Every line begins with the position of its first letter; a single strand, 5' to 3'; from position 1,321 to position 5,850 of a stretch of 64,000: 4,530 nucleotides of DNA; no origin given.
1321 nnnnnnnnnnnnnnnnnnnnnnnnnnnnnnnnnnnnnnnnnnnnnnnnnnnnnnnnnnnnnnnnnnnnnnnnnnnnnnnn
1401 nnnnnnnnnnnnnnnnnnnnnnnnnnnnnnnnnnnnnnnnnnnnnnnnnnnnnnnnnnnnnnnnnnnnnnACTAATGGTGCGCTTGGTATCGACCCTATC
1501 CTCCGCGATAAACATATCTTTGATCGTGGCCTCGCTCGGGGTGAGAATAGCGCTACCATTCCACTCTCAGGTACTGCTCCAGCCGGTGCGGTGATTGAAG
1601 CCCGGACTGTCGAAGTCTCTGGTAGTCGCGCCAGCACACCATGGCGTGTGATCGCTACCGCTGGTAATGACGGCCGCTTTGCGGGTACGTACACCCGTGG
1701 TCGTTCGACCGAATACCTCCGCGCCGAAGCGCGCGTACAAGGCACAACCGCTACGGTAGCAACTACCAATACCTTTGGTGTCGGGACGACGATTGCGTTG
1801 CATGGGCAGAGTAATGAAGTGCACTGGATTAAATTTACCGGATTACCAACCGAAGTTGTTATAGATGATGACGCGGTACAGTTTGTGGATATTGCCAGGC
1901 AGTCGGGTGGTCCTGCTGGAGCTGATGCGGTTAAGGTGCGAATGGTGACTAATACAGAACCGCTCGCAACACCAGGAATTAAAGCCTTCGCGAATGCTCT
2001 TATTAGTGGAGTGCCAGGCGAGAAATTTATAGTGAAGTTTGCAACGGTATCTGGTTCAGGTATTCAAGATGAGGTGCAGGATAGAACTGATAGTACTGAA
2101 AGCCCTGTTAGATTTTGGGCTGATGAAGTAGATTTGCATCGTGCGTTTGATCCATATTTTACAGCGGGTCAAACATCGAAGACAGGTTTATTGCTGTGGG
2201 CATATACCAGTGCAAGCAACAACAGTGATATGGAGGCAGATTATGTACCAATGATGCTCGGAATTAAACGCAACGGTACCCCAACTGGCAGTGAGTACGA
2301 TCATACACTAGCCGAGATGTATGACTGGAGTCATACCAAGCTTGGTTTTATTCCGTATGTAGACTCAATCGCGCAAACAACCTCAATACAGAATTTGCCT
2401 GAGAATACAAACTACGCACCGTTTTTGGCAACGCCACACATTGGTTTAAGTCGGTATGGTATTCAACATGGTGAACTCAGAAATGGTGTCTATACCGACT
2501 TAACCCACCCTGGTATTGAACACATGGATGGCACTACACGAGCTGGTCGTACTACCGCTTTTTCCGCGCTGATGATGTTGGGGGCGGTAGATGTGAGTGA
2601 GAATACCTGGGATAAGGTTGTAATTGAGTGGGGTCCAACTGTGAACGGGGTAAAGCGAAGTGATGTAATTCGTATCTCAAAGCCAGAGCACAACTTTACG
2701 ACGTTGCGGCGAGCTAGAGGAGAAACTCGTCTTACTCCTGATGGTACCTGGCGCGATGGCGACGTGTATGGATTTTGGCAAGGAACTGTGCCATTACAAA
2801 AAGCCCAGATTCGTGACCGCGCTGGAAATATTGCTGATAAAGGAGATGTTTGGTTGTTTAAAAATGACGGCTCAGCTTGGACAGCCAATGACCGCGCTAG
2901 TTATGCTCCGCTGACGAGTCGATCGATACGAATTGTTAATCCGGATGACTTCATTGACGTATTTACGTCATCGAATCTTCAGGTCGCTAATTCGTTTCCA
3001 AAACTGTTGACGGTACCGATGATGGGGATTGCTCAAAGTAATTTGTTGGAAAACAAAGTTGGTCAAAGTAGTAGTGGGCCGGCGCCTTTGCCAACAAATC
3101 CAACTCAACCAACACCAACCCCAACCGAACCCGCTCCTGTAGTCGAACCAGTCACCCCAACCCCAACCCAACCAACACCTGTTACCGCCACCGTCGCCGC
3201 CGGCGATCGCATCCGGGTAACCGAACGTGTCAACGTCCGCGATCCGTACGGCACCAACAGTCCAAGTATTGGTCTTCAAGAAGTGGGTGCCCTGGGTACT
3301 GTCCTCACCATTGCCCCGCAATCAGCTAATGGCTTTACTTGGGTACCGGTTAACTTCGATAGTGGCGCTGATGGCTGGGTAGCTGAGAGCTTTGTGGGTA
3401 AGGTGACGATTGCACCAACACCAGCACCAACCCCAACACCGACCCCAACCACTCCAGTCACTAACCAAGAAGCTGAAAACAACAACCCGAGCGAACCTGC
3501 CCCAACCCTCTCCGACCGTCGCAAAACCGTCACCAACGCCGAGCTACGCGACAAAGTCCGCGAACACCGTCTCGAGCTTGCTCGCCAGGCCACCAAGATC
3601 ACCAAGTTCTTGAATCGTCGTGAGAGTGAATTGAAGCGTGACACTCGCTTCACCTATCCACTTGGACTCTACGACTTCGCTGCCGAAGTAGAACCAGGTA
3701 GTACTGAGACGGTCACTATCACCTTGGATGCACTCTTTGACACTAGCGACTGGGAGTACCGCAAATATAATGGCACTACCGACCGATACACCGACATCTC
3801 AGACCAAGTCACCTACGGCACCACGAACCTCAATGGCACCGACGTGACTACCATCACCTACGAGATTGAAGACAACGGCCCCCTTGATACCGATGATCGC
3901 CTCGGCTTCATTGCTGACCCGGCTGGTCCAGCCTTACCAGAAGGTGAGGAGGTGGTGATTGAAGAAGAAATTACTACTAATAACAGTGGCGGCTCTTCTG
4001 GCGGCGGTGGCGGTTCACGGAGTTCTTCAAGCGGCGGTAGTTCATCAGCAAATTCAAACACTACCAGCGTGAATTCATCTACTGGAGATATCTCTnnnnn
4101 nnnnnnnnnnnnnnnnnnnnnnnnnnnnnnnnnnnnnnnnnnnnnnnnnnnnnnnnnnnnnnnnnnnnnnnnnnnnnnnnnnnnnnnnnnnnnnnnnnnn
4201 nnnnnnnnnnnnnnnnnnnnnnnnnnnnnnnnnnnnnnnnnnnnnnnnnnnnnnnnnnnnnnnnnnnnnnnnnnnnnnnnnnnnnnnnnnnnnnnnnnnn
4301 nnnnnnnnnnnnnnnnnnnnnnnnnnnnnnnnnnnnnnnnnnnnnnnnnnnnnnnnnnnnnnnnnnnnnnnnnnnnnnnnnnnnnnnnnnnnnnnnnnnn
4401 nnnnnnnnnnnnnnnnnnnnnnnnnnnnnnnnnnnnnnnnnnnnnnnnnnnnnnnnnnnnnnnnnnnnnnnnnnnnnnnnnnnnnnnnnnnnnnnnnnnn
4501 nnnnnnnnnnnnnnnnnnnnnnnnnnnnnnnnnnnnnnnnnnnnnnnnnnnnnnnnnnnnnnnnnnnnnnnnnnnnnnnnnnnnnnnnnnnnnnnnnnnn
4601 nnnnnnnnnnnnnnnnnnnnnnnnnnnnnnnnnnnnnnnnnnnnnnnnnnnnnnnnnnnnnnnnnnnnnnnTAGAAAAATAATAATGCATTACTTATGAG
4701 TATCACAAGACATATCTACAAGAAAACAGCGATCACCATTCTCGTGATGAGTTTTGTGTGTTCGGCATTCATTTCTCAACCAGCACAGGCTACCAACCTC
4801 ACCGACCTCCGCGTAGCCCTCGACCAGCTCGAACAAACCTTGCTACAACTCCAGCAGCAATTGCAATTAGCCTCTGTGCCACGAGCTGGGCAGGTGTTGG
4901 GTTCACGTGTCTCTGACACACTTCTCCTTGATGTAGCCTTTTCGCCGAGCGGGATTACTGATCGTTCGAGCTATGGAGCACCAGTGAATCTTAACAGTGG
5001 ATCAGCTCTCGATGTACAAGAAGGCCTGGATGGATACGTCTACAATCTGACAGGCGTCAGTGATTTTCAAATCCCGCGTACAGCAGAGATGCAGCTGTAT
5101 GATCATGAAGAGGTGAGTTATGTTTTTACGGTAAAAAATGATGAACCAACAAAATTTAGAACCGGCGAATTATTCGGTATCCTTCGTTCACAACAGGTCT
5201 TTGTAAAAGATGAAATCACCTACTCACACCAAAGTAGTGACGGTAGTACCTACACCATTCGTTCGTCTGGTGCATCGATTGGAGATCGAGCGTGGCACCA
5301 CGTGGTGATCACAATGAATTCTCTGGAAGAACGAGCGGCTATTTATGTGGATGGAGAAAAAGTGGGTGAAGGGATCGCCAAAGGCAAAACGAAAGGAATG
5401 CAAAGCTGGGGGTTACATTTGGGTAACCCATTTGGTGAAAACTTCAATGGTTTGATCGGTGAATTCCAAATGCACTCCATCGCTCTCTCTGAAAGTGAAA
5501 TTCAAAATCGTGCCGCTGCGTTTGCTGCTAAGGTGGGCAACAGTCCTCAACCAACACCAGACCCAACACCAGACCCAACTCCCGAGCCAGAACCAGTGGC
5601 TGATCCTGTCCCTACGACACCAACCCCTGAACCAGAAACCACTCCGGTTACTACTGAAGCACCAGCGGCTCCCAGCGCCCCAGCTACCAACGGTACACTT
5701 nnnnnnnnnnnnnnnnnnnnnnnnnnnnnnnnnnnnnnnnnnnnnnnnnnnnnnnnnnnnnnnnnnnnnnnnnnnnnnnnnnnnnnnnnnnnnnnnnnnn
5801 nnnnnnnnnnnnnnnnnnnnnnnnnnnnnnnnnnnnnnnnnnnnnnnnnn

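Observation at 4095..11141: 579-bp perfectly identical direct repeat forming the 3' ends of both giant genes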

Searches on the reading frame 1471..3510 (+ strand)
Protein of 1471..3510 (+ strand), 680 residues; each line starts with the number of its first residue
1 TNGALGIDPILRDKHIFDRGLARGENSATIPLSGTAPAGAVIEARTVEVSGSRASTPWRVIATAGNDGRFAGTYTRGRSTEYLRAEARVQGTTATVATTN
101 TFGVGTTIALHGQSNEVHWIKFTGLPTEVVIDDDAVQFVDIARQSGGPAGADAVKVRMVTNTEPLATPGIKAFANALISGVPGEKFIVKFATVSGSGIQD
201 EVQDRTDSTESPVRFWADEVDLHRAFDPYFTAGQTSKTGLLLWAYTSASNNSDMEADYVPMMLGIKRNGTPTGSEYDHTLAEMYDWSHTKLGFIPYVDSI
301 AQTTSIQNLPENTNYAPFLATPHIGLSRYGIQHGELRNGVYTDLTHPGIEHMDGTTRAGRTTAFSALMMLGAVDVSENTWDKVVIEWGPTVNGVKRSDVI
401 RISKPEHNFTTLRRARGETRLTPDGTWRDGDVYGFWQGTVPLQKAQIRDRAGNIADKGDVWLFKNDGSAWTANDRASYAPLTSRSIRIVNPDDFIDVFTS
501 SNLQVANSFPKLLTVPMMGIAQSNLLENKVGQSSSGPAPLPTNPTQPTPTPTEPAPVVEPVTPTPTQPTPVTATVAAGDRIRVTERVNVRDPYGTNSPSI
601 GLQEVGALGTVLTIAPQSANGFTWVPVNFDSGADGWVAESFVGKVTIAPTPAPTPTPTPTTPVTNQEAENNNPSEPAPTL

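Call 48: search_solved_structures(query=window:1471-3510:+, max_evalue=1)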
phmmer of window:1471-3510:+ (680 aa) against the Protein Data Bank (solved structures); distinct sequences matched with E-value up to 1: 1.
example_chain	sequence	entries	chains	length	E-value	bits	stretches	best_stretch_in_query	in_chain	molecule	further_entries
2waa_A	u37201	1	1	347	0.69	11.6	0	572-631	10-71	XYLAN ESTERASE, PUTATIVE, AXE2C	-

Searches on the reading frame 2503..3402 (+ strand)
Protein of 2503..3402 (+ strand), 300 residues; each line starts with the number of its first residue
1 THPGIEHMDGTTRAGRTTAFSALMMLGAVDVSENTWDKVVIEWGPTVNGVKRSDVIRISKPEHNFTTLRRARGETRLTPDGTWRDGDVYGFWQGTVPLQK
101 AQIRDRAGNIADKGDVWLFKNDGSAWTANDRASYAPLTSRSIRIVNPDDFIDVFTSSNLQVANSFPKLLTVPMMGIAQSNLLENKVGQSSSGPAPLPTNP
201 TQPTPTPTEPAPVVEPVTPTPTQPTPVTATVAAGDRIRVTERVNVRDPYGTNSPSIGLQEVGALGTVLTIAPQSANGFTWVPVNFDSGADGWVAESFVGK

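Call 64: search_protein_families(library=pfam, proteins=[window:2503-3402:+], max_evalue=0.1)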
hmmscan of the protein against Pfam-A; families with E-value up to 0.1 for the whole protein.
window:2503-3402:+ (300 aa): 1 family
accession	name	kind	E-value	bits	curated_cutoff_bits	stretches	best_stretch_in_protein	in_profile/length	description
PF08239.17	SH3_3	-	0.0002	21.9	27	1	263-298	20-53/54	Bacterial SH3 domain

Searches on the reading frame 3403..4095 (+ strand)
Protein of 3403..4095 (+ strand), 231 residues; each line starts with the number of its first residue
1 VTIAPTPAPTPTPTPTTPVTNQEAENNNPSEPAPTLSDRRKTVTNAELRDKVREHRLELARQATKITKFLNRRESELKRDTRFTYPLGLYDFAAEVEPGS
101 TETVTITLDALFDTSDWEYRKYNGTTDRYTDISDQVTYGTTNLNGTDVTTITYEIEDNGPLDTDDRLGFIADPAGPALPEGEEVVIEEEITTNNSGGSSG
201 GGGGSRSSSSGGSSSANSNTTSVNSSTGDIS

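Call 64: search_protein_families(library=pfam, proteins=[window:3403-4095:+], max_evalue=0.1)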
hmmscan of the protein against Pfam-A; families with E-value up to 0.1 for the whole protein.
window:3403-4095:+ (231 aa): 1 family
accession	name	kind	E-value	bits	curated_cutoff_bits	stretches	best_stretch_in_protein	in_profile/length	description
PF16112.10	DUF4830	-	0.078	13.8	23.5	0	95-158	8-61/84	Domain of unknown function (DUF4830)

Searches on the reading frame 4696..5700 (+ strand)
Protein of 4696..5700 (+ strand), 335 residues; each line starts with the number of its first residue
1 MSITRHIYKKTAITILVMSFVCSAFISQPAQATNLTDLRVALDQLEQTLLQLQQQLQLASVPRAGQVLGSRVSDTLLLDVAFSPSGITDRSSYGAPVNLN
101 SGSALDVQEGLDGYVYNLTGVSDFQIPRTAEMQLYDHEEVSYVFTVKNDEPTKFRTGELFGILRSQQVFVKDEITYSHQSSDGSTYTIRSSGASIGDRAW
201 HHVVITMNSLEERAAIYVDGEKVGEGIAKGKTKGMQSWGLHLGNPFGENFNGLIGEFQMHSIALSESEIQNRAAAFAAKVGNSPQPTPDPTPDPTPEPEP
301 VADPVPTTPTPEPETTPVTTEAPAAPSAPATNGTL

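Call 64: search_protein_families(library=pfam, proteins=[window:4696-5700:+], max_evalue=0.1)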
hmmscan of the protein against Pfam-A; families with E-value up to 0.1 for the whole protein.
window:4696-5700:+ (335 aa): 5 families
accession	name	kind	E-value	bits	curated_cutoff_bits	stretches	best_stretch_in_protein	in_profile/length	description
PF13385.13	Laminin_G_3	-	3.3e-14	53.7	27.6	1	173-270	55-151/151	Concanavalin A-like lectin/glucanases superfamily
PF02210.31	Laminin_G_2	-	0.00047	21.1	22.9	1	174-244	30-98/126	Laminin G domain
PF07953.20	Toxin_R_bind_N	-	0.0098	16.1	23.8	1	172-224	94-149/191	Clostridium neurotoxin, N-terminal receptor binding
PF00635.32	Motile_Sperm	-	0.017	15.4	25.9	0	128-167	20-59/109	MSP (Major sperm protein) domain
PF23841.1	Phage_tail_terminator_2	-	0.063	13.7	27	0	102-153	99-149/161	Phage tail termination protein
